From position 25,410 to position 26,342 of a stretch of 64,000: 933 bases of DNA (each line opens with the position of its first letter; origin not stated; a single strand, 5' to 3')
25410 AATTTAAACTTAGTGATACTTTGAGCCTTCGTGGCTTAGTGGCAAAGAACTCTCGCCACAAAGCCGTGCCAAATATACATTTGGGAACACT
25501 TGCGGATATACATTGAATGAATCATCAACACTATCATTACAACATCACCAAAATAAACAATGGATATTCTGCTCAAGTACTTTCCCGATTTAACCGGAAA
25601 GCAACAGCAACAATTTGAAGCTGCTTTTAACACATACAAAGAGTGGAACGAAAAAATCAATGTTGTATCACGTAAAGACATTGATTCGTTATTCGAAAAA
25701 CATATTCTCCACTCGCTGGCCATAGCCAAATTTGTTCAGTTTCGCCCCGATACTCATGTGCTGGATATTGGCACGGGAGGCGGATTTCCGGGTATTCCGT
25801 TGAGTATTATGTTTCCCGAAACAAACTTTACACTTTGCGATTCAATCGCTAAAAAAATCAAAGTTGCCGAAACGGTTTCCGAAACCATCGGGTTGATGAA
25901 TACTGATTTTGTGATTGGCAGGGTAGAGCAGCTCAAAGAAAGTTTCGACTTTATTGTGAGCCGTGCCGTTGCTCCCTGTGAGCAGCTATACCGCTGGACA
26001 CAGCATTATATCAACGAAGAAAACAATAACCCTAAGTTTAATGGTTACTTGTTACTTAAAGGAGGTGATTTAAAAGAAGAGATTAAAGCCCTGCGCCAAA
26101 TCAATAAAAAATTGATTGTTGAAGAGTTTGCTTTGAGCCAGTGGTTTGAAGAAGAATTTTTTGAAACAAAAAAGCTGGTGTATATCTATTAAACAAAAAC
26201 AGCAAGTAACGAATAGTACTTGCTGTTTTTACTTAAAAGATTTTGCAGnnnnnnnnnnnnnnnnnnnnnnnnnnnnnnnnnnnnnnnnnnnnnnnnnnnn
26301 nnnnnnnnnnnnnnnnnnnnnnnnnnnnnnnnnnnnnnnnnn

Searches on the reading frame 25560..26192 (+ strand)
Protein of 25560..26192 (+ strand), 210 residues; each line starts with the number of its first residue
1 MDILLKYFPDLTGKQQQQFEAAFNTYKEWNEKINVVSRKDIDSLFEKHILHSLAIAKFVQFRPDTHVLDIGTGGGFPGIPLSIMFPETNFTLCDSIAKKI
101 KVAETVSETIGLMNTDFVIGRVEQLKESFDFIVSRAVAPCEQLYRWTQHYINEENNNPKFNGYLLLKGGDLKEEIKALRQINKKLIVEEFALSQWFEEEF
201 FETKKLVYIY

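Call 16: find_encoding_contigs(protein=window:25560-26192:+, flank=10000, max_places=10)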
Protein window:25560-26192:+ (210 aa): 3 contigs read that carry it; 2 places shown.
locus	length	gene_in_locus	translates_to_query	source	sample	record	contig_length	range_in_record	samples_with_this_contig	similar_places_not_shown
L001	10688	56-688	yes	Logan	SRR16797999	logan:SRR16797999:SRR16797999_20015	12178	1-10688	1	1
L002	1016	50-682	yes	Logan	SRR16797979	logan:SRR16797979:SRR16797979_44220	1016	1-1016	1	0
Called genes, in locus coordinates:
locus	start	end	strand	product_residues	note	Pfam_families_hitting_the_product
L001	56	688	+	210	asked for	PF02527:GidB, PF13847:Methyltransf_31, PF13649:Methyltransf_25 (weak)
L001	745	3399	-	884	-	PF07494:Reg_prop (faint), PF18962:Por_Secre_tail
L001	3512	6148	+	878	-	PF13620:CarboxypepD_reg, PF13715:CarbopepD_reg_2, PF18939:DUF5686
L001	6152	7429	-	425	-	PF12698:ABC2_membrane_3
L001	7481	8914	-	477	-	PF14289:DUF4369 (weak), PF17127:DUF5106, PF00578:AhpC-TSA, PF08534:Redoxin, PF13905:Thioredoxin_8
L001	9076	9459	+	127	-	-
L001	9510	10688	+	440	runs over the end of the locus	PF17125:Methyltr_RsmF_N, PF01189:Methyltr_RsmB-F, PF13636:Methyltranf_PUA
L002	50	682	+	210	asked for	PF02527:GidB, PF13847:Methyltransf_31, PF13649:Methyltransf_25 (weak)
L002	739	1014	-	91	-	?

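Call 29: find_related_loci(query=window:25560-26189:+, collection=genome_contigs, flank=10000)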
Query window:25560-26189:+ (210 aa) in genome_contigs; peptide patterns used: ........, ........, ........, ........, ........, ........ (x = any residue, [..] = any of these).
599 stretches matched a pattern (row limit reached: there are more); 528 encode a relative of the query (tblastn E <= 1e-3); the best 80 are kept; 80 distinct loci.
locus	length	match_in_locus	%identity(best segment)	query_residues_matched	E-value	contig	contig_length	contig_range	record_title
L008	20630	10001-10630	85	1-210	1e-122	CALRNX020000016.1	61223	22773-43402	MAG: Chitinophaga pinensis isolate JJ-KL21111-146-3-mx-bin594 genome assembly, contig: JJ-KL21111-146-C80, whole genome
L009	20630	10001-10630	83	1-210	2e-121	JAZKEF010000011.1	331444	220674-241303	MAG: Bacteroidota bacterium isolate DC_HB_02_SPN181219-bin021 DCHB02SPN_B021_0_000000000011, whole genome shotgun sequen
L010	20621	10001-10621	84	1-207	2e-120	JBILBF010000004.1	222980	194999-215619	MAG: Bacteroidia bacterium isolate ME2016-05-23_3300042458_group7_bin53 Rohwer_bin1059_scaffold_15_c1, whole genome shot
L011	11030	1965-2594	84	1-210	6e-119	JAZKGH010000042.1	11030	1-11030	MAG: Bacteroidota bacterium isolate DC_RB_04_SPN110320-bin039_1 DCRB04SPN_B039_1_000000000042, whole genome shotgun sequ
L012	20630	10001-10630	81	1-210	3e-118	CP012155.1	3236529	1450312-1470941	Bacteroidetes bacterium UKL13-3 chromosome, complete genome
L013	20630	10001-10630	72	1-210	3e-104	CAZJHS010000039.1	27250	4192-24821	MAG TPA_asm: uncultured Chitinophaga sp. isolate binchicken_co328_172 genome assembly, contig: NODE_999_length_27250_cov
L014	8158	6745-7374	70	1-210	2e-102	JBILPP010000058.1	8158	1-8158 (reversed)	MAG: Bacteroidia bacterium isolate ME2018-04-20_3300034022_group8_bin194 Rohwer_bin1057_scaffold_7293_c1, whole genome s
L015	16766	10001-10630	70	1-210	1e-102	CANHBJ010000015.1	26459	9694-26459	MAG: Bacteroidetes bacterium isolate RE-16jun15-135 genome assembly, contig: RE-16jun15-C911, whole genome shotgun seque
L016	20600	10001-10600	58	3-209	6e-75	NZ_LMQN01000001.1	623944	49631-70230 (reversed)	Chryseobacterium sp. Leaf405 contig_1, whole genome shotgun sequence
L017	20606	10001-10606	57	1-209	5e-74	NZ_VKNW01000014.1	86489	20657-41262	Chryseobacterium echinoideorum strain CC-CZW010 scaffold14.1-size86489, whole genome shotgun sequence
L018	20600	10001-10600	57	3-209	2e-73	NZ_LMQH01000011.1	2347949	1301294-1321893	Chryseobacterium sp. Leaf394 contig_3, whole genome shotgun sequence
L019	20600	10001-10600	57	3-209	4e-73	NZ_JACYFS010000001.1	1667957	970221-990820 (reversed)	Chryseobacterium caseinilyticum strain GCR10 contig1, whole genome shotgun sequence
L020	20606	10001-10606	57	1-209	3e-73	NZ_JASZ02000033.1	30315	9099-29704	Kaistella haifensis DSM 19056 contig33, whole genome shotgun sequence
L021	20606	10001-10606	56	1-209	5e-73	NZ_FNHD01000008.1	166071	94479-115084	Chryseobacterium taihuense strain CGMCC 1.10941, whole genome shotgun sequence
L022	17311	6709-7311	58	2-209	5e-73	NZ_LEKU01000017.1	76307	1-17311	Riemerella anatipestifer strain NJ-1 NODE_17, whole genome shotgun sequence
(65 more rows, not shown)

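Call 49: find_homologous_proteins(query=window:25560-26189:+, max_evalue=1e-90)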
Query window:25560-26189:+ (210 aa): 183 proteins with E <= 1e-90 among 8000 candidates; the best 120 are listed.
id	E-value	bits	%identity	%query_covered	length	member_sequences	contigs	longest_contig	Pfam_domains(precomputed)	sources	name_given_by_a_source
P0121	8.6e-137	472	100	100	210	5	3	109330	PF13847.13,PF13649.13,PF02527.22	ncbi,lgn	-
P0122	2.6e-125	434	92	100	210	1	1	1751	PF13847.13,PF02527.22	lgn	-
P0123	9.1e-123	426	89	100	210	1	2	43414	PF13847.13,PF02527.22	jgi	jgi:16S rRNA (guanine527-N7)-methyltransferase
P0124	3.4e-121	421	89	100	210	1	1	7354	PF13847.13,PF13649.13,PF02527.22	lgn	-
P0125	4.1e-121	421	88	100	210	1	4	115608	PF13847.13,PF13649.13,PF02527.22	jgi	jgi:16S rRNA (guanine527-N7)-methyltransferase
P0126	4.8e-120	417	88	100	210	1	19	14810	PF13847.13,PF02527.22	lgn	-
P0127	5.8e-118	410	85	100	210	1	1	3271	PF13847.13,PF02527.22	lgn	-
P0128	8.9e-118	410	84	100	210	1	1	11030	PF13847.13,PF02527.22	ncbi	ncbi:MAG: 16S rRNA (guanine(527)-N(7))-methyltransferase RsmG [Bacteroidota bacterium]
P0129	3.5e-117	408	84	100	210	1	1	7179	PF13847.13,PF02527.22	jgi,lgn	jgi:16S rRNA (guanine527-N7)-methyltransferase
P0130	3.8e-117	408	85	100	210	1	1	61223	PF13847.13,PF13649.13,PF02527.22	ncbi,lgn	-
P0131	4.8e-117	407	84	100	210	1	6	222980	PF13847.13,PF02527.22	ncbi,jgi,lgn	jgi:16S rRNA (guanine527-N7)-methyltransferase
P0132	6.4e-117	407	84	100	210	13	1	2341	PF13847.13,PF02527.22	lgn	-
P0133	7.7e-117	407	85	100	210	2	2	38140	PF13847.13,PF13649.13,PF02527.22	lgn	-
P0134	7.7e-117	407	84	100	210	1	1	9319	PF13847.13,PF02527.22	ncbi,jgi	jgi:16S rRNA (guanine527-N7)-methyltransferase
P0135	2.7e-116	405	83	100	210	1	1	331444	PF13847.13,PF05175.21,PF13649.13,PF02527.22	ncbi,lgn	ncbi:MAG: 16S rRNA (guanine(527)-N(7))-methyltransferase RsmG [Bacteroidota bacterium]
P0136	1.0e-115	403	84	100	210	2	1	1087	PF13847.13,PF02527.22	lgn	-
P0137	1.7e-115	402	82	100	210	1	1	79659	PF13847.13,PF05175.21,PF13649.13,PF02527.22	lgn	-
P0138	2.8e-115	401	82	100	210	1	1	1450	PF13847.13,PF05175.21,PF02527.22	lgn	-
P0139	3.2e-115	401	82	100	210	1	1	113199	PF13847.13,PF05175.21,PF13649.13,PF02527.22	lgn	-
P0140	4.0e-115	401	83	100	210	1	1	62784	PF13847.13,PF13649.13,PF02527.22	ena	-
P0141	1.2e-114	399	83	100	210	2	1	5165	PF13847.13,PF02527.22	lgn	-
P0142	1.4e-114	399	84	100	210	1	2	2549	PF13847.13,PF13649.13,PF02527.22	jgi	jgi:16S rRNA (guanine527-N7)-methyltransferase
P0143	3.5e-113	395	83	100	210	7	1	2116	PF13847.13,PF13649.13,PF02527.22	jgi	jgi:16S rRNA (guanine527-N7)-methyltransferase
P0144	1.1e-112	393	83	100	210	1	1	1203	PF13847.13,PF13649.13,PF02527.22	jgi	jgi:16S rRNA (guanine527-N7)-methyltransferase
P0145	1.9e-112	392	82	100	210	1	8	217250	PF13847.13,PF13649.13,PF02527.22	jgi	jgi:16S rRNA (guanine527-N7)-methyltransferase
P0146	2.0e-112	392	82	100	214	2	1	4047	PF13847.13,PF13649.13,PF02527.22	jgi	jgi:16S rRNA (guanine527-N7)-methyltransferase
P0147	9.5e-112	390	81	100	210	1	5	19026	PF13847.13,PF13649.13,PF02527.22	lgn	-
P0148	4.3e-108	378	79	100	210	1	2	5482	PF13847.13,PF13649.13,PF02527.22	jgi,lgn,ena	-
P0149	1.5e-103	363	76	100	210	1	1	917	PF13847.13,PF13649.13,PF02527.22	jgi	jgi:16S rRNA (guanine527-N7)-methyltransferase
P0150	7.4e-102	358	75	100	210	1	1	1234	PF13847.13,PF02527.22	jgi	jgi:16S rRNA (guanine527-N7)-methyltransferase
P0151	2.1e-101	356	74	100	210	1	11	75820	PF13847.13,PF02527.22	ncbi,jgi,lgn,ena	-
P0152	2.5e-101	356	73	100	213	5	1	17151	PF13847.13,PF02527.22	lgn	-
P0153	2.6e-101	356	73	100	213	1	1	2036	PF13847.13,PF02527.22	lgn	-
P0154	3.0e-101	356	74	100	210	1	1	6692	PF13847.13,PF02527.22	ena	-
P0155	5.6e-101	355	74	100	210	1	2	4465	PF13847.13,PF02527.22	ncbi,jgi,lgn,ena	ncbi:MAG: 16S rRNA (guanine(527)-N(7))-methyltransferase RsmG [Bacteroidota bacterium]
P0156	8.2e-101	354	74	100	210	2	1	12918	PF13847.13,PF02527.22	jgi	-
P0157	1.0e-100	354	74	100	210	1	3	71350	PF13847.13,PF13649.13,PF02527.22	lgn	-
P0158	2.4e-100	353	74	100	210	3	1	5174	PF13847.13,PF02527.22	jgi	jgi:16S rRNA (guanine527-N7)-methyltransferase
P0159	3.5e-100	352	73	100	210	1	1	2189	PF13847.13,PF02527.22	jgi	jgi:16S rRNA (guanine527-N7)-methyltransferase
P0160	3.8e-100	352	72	100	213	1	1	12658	PF13847.13,PF02527.22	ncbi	-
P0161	4.9e-100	352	72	100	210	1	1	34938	PF13847.13,PF02527.22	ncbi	ncbi:MAG: 16S rRNA (guanine(527)-N(7))-methyltransferase RsmG [Bacteroidota bacterium]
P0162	5.4e-100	352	72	100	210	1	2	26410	PF13847.13,PF02527.22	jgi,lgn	-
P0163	6.1e-100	351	71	100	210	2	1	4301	PF13847.13,PF02527.22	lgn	-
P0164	6.5e-100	351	75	100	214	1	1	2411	PF13847.13,PF02527.22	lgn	-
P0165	7.3e-100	351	73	100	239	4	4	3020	PF13847.13,PF02527.22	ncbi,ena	-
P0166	7.9e-100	351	72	100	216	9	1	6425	PF13847.13,PF13649.13,PF02527.22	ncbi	ncbi:MAG: 16S rRNA (guanine(527)-N(7))-methyltransferase RsmG [Bacteroidota bacterium]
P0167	8.0e-100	351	75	100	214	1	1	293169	PF13847.13,PF02527.22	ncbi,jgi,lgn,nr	ncbi:MAG: 16S rRNA (guanine(527)-N(7))-methyltransferase RsmG [Bacteroidia bacterium]|jgi:16S rRNA (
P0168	1.1e-99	351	74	100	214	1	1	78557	PF13847.13,PF02527.22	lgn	-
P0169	2.0e-99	350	72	100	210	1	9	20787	PF13847.13,PF02527.22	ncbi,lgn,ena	-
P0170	3.6e-99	349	75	100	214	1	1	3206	PF13847.13,PF02527.22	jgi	jgi:16S rRNA (guanine527-N7)-methyltransferase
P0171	4.7e-99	348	72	100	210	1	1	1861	PF13847.13,PF02527.22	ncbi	-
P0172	4.7e-99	348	74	100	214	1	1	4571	PF13847.13,PF13649.13,PF02527.22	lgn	-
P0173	5.4e-99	348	71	100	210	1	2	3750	PF13847.13,PF02527.22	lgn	-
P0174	6.2e-99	348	72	100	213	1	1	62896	PF13847.13,PF02527.22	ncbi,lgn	-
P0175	6.7e-99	348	72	100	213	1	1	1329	PF13847.13,PF02527.22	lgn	-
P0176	7.6e-99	348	73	100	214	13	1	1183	PF13847.13,PF02527.22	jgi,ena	jgi:16S rRNA (guanine527-N7)-methyltransferase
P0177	9.2e-99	348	72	100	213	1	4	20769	PF13847.13,PF02527.22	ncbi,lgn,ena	-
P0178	1.1e-98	347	74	100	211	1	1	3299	PF13847.13,PF02527.22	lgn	-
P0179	1.1e-98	347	71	100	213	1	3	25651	PF13847.13,PF02527.22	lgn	-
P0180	1.2e-98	347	72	100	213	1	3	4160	PF13847.13,PF02527.22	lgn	-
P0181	1.7e-98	347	72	100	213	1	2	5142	PF13847.13,PF02527.22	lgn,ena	-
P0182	2.2e-98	346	73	100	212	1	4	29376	PF13847.13,PF13649.13,PF02527.22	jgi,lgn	jgi:16S rRNA (guanine527-N7)-methyltransferase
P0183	3.7e-98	346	71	100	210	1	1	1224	PF13847.13,PF02527.22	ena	-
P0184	3.8e-98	346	71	100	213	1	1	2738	PF13847.13,PF13649.13,PF02527.22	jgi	jgi:16S rRNA (guanine527-N7)-methyltransferase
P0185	3.9e-98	345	73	100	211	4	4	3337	PF13847.13,PF02527.22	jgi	jgi:16S rRNA (guanine527-N7)-methyltransferase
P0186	4.0e-98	345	70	100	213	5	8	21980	PF13847.13,PF02527.22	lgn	-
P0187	4.2e-98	345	71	100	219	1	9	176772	PF13847.13,PF13649.13,PF02527.22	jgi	jgi:16S rRNA (guanine527-N7)-methyltransferase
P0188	6.4e-98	345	71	100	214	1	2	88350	PF13847.13,PF02527.22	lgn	-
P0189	7.7e-98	345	71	100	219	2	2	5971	PF13847.13,PF02527.22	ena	-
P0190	8.0e-98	344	70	100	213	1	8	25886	PF13847.13,PF02527.22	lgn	-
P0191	8.1e-98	344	70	100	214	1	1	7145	PF13847.13,PF02527.22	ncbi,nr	ncbi:MAG: 16S rRNA (guanine(527)-N(7))-methyltransferase RsmG [Bacteroidia bacterium]|nr:16S rRNA (g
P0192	9.5e-98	344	70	100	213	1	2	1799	PF13847.13,PF02527.22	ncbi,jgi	jgi:16S rRNA (guanine527-N7)-methyltransferase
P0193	1.1e-97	344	70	100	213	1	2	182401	PF13847.13,PF13649.13,PF02527.22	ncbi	-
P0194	1.2e-97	344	72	100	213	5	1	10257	PF13847.13,PF02527.22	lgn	-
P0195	1.3e-97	344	70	100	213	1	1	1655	PF13847.13,PF13649.13,PF02527.22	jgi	jgi:16S rRNA (guanine527-N7)-methyltransferase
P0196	2.3e-97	343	70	100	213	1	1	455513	PF13847.13,PF02527.22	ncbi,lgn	-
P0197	2.3e-97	343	70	100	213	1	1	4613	PF13847.13,PF13649.13,PF02527.22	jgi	jgi:16S rRNA (guanine527-N7)-methyltransferase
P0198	2.3e-97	343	71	100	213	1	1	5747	PF13847.13,PF02527.22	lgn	-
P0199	2.4e-97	343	72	100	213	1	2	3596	PF13847.13,PF02527.22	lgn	-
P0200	2.4e-97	343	72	100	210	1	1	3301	PF13847.13,PF02527.22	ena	-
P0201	2.9e-97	343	70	100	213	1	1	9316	PF13847.13,PF02527.22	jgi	-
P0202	3.1e-97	343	70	100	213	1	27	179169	PF13847.13,PF13649.13,PF02527.22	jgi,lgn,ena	jgi:16S rRNA (guanine527-N7)-methyltransferase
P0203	3.9e-97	342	70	100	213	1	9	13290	PF13847.13,PF13649.13,PF02527.22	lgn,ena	-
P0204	4.0e-97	342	70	100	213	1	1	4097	PF13847.13,PF13649.13,PF02527.22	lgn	-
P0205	4.1e-97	342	70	100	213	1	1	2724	PF13847.13,PF13649.13,PF02527.22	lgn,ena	-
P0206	4.5e-97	342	72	100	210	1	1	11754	PF13847.13,PF02527.22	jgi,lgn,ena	-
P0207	4.9e-97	342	70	100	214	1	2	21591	PF13847.13,PF02527.22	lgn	-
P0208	5.1e-97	342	70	100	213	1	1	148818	PF13847.13,PF13649.13,PF02527.22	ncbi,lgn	-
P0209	5.7e-97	342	70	100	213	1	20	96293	PF13847.13,PF02527.22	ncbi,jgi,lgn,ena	jgi:16S rRNA (guanine527-N7)-methyltransferase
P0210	5.7e-97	342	70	100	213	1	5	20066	PF13847.13,PF13649.13,PF02527.22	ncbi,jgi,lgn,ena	jgi:16S rRNA (guanine527-N7)-methyltransferase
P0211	5.9e-97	342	70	100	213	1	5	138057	PF13847.13,PF13649.13,PF02527.22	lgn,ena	-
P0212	6.3e-97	342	70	100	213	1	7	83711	PF13847.13,PF02527.22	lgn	-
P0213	6.9e-97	341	70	100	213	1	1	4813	PF13847.13,PF13649.13,PF02527.22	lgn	-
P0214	7.4e-97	341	70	100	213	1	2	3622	PF13847.13,PF13649.13,PF02527.22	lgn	-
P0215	7.8e-97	341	70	100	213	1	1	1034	PF13847.13,PF02527.22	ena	-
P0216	8.3e-97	341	70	100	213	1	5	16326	PF13847.13,PF13649.13,PF02527.22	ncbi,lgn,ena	-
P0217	8.3e-97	341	70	100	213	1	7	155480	PF13847.13,PF02527.22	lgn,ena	-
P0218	1.0e-96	341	70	100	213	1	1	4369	PF13847.13,PF13649.13,PF02527.22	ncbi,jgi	jgi:16S rRNA (guanine527-N7)-methyltransferase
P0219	1.1e-96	341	70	100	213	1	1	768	PF13847.13,PF02527.22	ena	-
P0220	1.1e-96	341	70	100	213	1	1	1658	PF13847.13,PF13649.13,PF02527.22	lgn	-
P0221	1.1e-96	341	72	100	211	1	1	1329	PF13847.13,PF02527.22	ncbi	-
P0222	1.1e-96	341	70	100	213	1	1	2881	PF13847.13,PF02527.22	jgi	jgi:16S rRNA (guanine527-N7)-methyltransferase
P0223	1.2e-96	341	70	100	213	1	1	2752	PF13847.13,PF02527.22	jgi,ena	jgi:16S rRNA (guanine527-N7)-methyltransferase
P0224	1.2e-96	341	73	100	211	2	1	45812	PF13847.13,PF02527.22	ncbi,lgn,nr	ncbi:MAG: 16S rRNA (guanine(527)-N(7))-methyltransferase RsmG [bacterium]|nr:16S rRNA (guanine(527)-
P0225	1.3e-96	341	70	100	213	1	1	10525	PF13847.13,PF02527.22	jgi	-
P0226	1.3e-96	341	70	100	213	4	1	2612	PF13847.13,PF13649.13,PF02527.22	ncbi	-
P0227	1.5e-96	340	70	100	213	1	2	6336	PF13847.13,PF13649.13,PF02527.22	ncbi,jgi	jgi:16S rRNA (guanine527-N7)-methyltransferase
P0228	1.6e-96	340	71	100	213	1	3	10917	PF13847.13,PF13649.13,PF02527.22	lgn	-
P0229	1.8e-96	340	70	100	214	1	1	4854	PF13847.13,PF13649.13,PF02527.22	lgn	-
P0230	1.9e-96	340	70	100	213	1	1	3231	PF13847.13,PF13649.13,PF02527.22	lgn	-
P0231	2.1e-96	340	70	100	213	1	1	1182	PF13847.13,PF02527.22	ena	-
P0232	2.6e-96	340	70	100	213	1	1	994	PF13847.13,PF13649.13,PF02527.22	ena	-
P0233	2.8e-96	339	70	100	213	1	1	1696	PF13847.13,PF02527.22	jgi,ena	jgi:16S rRNA (guanine527-N7)-methyltransferase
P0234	2.8e-96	339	70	100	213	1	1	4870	PF13847.13,PF13649.13,PF02527.22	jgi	jgi:16S rRNA (guanine527-N7)-methyltransferase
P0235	2.8e-96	339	70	100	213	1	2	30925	PF13847.13,PF02527.22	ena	-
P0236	2.9e-96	339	71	100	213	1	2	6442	PF13847.13,PF13649.13,PF02527.22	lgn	-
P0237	5.0e-96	339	70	100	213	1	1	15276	PF13847.13,PF13649.13,PF02527.22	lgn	-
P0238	5.5e-96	338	69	100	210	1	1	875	PF13847.13,PF13649.13,PF02527.22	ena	-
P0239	5.7e-96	338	70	100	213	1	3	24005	PF13847.13,PF13649.13,PF02527.22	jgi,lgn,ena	jgi:16S rRNA (guanine527-N7)-methyltransferase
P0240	5.8e-96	338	69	100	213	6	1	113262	PF13847.13,PF13649.13,PF02527.22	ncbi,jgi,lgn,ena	-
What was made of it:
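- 25560..26192 (+): Gene downstream of copy B: rsmG (16S rRNA m7G methyltransferase). PF02527 GidB (call 16); 81-92% identical orthologues (calls 29, 49).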

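Call 50: find_encoding_contigs(protein=P0122, flank=3000, max_places=4)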
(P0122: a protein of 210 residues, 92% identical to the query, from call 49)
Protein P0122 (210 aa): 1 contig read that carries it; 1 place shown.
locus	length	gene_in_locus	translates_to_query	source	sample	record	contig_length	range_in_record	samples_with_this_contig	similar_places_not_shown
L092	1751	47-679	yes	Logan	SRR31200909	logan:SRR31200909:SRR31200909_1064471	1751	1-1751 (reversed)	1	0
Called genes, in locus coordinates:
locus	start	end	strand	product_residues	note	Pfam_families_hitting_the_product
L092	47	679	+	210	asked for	PF02527:GidB, PF13847:Methyltransf_31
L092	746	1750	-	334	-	?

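Call 51: find_encoding_contigs(protein=P0123, flank=10000, max_places=4)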
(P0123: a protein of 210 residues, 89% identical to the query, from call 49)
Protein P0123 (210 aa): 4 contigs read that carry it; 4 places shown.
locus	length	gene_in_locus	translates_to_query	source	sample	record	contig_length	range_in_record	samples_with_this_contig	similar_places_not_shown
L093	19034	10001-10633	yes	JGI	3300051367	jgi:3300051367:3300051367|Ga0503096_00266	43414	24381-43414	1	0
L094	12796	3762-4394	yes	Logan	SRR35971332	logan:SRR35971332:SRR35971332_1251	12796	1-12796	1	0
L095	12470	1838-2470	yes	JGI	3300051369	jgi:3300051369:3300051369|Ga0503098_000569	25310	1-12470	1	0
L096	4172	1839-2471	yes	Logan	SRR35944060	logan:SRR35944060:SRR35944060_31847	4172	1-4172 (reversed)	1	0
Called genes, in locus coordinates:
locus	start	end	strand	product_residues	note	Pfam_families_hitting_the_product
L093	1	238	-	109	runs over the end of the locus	-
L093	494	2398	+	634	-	PF00005:ABC_tran, PF00006:ATP-synt_ab (faint), PF03193:RsgA_GTPase (faint), PF13304:AAA_21 (weak), PF12848:ABC_tran_Xtn, PF00005:ABC_tran, PF16326:ABC_tran_CTD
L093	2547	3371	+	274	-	PF28545:1TM_TonB_rel, PF03544:TonB_C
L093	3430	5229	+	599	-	PF01541:GIY-YIG, PF27096:UvrC_M, PF22920:UvrC_RNaseH, PF08459:UvrC_RNaseH_dom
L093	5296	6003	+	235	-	PF18962:Por_Secre_tail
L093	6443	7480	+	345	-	PF07992:Pyr_redox_2, PF00890:FAD_binding_2 (faint), PF01134:GIDA (faint), PF01266:DAO (faint), PF12831:FAD_oxidored (faint), PF13738:Pyr_redox_3, PF00070:Pyr_redox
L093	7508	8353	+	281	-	PF01738:DLH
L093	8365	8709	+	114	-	PF11009:BrxC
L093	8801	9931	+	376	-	PF13506:Glyco_transf_21, PF13641:Glyco_tranf_2_3, PF00535:Glycos_transf_2, PF13632:Glyco_trans_2_3 (faint)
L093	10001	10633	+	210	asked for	PF02527:GidB, PF13847:Methyltransf_31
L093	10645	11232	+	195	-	PF00027:cNMP_binding (weak)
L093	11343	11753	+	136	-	PF14248:DUF4345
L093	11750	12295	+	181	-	PF12867:DinB_2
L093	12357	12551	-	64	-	PF00313:CSD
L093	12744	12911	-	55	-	-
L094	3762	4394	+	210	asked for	PF02527:GidB, PF13847:Methyltransf_31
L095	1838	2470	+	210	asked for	PF02527:GidB, PF13847:Methyltransf_31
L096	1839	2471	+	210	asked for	PF02527:GidB, PF13847:Methyltransf_31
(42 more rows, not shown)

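Call 52: find_encoding_contigs(protein=P0124, flank=10000, max_places=4)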
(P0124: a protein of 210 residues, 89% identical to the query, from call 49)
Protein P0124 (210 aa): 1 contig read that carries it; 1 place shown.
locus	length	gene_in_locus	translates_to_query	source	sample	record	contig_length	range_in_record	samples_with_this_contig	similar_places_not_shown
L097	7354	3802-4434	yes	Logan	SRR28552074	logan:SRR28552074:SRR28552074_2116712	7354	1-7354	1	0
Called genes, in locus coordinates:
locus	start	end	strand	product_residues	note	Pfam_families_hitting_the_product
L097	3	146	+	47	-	?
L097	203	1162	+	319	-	PF00890:FAD_binding_2 (faint), PF01134:GIDA (faint), PF01266:DAO (faint), PF07992:Pyr_redox_2, PF13738:Pyr_redox_3, PF00070:Pyr_redox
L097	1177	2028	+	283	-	PF01738:DLH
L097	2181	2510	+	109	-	PF11009:BrxC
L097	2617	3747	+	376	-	PF13506:Glyco_transf_21, PF13641:Glyco_tranf_2_3, PF00535:Glycos_transf_2, PF13632:Glyco_trans_2_3 (weak)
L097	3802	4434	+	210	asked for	PF13649:Methyltransf_25 (faint), PF02527:GidB, PF13847:Methyltransf_31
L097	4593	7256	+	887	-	PF13620:CarboxypepD_reg, PF13715:CarbopepD_reg_2, PF18939:DUF5686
